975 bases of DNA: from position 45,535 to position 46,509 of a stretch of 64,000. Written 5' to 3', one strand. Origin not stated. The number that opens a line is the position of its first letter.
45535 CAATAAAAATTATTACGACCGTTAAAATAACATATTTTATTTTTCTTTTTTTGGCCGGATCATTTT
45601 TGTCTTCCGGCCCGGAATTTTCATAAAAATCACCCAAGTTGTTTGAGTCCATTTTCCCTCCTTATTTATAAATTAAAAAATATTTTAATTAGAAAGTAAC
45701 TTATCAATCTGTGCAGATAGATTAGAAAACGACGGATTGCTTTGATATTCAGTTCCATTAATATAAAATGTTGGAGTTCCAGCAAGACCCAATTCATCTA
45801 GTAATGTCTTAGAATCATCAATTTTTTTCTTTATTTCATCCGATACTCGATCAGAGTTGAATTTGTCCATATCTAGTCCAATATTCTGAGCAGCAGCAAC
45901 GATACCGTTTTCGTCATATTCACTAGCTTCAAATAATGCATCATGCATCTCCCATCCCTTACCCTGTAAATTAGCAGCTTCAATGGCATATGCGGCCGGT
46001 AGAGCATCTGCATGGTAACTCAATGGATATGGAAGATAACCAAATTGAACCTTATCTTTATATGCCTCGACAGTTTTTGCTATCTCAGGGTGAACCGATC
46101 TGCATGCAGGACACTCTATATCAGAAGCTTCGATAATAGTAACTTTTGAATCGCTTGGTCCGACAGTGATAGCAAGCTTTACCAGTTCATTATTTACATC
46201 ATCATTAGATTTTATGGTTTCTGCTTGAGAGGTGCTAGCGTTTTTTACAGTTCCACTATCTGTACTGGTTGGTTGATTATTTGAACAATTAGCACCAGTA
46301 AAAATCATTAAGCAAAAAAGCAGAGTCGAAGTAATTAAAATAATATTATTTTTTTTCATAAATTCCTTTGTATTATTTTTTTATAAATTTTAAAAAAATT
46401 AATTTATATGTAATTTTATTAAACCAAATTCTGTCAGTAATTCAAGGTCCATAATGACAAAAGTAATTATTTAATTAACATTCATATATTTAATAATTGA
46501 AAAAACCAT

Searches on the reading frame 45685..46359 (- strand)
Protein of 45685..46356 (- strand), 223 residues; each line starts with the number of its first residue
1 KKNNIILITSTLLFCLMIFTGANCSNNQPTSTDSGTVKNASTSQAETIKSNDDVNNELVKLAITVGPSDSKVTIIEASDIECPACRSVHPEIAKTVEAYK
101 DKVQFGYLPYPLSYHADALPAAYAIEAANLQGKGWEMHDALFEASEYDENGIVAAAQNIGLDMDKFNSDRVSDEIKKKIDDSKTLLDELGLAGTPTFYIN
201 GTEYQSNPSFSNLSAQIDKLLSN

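Call 9: search_protein_families(library=pfam, proteins=[window:45685-46356:-], max_evalue=0.01)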
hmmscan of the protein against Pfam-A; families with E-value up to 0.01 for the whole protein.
window:45685-46356:- (223 aa): 5 families
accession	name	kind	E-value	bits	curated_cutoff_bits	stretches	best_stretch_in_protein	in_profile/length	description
PF13462.12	Thioredoxin_4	-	4.1e-24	86.1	23.2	1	63-219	6-165/165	Thioredoxin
PF01323.26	DSBA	-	1.2e-13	51.7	25.6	1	74-216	2-189/191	DSBA-like thioredoxin domain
PF13743.12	Thioredoxin_5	-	1e-07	32.3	27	1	120-199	76-163/186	Thioredoxin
PF13098.12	Thioredoxin_2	-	1.6e-05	25.7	27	1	71-199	6-81/104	Thioredoxin-like domain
PF00085.26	Thioredoxin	-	0.0046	17.4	23.5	0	71-106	19-54/103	Thioredoxin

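Call 51: find_encoding_contigs(protein=window:45688-46359:-, flank=10000, max_places=10)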
Protein window:45688-46359:- (224 aa): 1 contig read that carries it; 1 place shown.
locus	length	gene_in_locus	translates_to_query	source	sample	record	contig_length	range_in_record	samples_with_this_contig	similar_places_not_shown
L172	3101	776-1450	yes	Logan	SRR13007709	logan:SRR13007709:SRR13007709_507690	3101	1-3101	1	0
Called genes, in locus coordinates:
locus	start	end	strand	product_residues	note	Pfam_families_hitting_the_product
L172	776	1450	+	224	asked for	PF13462:Thioredoxin_4, PF01323:DSBA, PF13743:Thioredoxin_5 (weak)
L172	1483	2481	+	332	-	-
